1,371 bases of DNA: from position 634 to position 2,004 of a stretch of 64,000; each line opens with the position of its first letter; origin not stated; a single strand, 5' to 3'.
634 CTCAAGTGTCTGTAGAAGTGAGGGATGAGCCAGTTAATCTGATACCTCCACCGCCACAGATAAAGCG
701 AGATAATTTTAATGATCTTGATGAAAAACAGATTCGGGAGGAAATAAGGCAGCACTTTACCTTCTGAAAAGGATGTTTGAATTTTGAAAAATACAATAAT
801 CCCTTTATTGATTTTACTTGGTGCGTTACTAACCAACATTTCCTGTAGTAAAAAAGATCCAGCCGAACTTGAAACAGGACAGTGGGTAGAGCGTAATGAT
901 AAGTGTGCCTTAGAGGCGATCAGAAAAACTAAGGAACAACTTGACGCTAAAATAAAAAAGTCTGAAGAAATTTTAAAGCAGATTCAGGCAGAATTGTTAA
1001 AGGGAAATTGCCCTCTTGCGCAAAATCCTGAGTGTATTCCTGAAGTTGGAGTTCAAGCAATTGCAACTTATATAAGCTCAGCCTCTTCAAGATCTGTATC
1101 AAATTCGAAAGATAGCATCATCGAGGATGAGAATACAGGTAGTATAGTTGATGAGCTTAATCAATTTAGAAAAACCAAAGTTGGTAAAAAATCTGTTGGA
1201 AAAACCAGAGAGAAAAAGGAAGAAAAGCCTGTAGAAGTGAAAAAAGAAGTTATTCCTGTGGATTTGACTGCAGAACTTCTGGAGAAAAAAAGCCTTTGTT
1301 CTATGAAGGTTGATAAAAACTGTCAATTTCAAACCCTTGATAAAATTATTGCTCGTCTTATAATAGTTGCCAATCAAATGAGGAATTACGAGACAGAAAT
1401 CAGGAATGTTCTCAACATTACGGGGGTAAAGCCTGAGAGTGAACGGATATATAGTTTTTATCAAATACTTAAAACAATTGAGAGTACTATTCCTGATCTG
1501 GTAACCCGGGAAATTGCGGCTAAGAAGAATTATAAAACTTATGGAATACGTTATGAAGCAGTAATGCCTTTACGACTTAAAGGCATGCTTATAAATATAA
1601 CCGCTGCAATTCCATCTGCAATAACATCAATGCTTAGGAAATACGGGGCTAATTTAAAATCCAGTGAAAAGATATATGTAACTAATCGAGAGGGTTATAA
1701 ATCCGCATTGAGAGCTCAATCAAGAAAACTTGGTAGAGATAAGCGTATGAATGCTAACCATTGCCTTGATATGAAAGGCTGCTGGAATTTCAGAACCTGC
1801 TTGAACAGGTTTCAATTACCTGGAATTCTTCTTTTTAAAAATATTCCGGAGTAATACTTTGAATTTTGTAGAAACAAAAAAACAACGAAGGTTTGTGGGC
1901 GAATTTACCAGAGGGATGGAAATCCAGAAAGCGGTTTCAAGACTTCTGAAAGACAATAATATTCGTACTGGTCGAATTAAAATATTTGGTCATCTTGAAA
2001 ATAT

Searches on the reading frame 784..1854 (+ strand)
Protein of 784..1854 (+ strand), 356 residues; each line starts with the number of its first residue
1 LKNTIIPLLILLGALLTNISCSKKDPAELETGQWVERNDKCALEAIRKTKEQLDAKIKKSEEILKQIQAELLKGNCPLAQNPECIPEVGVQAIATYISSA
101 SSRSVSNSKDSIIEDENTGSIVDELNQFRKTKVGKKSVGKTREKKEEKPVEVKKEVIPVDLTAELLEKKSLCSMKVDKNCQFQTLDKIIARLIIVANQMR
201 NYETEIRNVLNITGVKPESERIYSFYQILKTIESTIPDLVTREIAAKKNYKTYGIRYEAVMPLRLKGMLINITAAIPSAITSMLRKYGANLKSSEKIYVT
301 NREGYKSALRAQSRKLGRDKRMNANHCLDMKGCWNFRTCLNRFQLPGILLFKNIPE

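Call 46: find_encoding_contigs(protein=window:784-1854:+, flank=10000, max_places=10)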
Protein window:784-1854:+ (356 aa): 3 contigs read that carry it; 1 place shown.
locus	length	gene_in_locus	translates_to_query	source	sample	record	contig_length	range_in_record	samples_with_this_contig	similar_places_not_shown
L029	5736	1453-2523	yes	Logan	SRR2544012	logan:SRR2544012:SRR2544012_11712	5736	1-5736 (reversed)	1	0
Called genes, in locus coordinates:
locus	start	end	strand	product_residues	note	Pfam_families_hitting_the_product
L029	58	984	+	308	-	-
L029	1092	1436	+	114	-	-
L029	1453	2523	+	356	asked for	-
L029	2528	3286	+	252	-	PF03479:PCC (weak)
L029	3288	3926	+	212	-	PF04542:Sigma70_r2, PF04545:Sigma70_r4 (weak)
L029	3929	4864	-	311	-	PF02445:NadA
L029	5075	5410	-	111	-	PF01022:HTH_5 (weak), PF01047:MarR (weak), PF13601:HTH_34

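Call 65: search_protein_families(library=pfam, proteins=[window:784-1854:+], max_evalue=0.0001)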
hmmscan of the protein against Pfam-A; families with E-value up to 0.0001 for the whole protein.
window:784-1854:+ (356 aa): 0 families
